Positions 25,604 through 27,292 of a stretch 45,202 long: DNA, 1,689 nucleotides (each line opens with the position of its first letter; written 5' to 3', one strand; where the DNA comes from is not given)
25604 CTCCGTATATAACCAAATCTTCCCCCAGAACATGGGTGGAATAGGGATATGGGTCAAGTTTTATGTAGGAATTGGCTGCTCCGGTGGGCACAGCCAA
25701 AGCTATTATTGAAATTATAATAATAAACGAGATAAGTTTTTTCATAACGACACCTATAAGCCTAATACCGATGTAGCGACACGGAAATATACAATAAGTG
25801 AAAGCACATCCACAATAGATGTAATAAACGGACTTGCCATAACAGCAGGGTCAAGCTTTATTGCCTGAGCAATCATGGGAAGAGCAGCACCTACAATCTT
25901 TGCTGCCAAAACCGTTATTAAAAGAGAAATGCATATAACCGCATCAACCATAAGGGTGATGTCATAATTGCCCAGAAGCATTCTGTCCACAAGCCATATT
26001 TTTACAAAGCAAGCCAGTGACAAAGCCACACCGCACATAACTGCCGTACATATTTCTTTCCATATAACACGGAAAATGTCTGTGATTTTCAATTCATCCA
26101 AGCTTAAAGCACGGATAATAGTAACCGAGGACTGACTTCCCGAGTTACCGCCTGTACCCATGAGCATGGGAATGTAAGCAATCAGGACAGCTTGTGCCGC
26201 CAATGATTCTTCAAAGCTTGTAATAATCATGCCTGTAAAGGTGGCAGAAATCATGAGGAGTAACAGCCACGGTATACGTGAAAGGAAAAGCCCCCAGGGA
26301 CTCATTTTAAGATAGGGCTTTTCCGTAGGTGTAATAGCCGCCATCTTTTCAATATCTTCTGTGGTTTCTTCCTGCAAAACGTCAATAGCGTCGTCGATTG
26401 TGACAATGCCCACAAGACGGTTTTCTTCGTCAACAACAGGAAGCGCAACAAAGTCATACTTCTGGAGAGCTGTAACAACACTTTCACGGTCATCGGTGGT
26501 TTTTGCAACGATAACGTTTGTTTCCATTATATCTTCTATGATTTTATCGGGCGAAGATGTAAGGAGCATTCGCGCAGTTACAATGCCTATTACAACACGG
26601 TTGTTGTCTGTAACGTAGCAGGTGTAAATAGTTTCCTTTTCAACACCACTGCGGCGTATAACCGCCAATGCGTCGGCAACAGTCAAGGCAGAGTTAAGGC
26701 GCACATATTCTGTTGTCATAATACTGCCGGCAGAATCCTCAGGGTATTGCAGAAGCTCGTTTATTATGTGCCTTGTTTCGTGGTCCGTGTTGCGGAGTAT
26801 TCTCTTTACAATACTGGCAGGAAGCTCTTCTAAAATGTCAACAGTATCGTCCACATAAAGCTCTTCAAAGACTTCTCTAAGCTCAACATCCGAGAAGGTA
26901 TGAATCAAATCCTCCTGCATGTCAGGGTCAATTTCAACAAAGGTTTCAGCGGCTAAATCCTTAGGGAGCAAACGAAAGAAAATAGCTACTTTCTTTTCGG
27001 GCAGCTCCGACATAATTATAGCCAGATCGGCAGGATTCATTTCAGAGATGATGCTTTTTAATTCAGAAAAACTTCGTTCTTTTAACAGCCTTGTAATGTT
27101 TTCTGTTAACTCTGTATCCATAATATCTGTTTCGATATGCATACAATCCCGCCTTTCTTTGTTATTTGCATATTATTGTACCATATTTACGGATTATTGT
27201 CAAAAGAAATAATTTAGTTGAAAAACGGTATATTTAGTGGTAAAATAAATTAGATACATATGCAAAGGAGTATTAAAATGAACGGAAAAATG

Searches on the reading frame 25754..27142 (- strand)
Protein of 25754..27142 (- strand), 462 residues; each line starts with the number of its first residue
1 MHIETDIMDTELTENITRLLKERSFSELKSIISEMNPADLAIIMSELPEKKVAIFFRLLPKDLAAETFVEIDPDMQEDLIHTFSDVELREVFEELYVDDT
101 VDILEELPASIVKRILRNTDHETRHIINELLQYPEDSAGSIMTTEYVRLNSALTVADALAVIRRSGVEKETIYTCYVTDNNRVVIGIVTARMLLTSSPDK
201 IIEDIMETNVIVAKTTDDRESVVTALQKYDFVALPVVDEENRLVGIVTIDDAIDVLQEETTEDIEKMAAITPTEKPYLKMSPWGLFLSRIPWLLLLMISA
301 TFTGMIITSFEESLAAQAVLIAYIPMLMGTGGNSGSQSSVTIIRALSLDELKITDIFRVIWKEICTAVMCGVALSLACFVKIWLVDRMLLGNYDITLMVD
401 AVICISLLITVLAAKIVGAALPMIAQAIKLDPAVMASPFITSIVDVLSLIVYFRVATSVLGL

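Call 72: search_protein_families(library=pfam, proteins=[window:25754-27142:-])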
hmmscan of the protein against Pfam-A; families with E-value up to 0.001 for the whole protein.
window:25754-27142:- (462 aa): 3 families
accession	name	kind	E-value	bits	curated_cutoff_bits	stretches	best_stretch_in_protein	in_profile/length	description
PF01769.21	MgtE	-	2.6e-33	115.4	27.6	1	324-453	1-123/125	Divalent cation transporter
PF03448.22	MgtE_N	-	1.6e-31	109.3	25.9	1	35-136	1-102/102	MgtE intracellular N domain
PF00571.33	CBS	-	8.3e-17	61.7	24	2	202-257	1-56/57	CBS domain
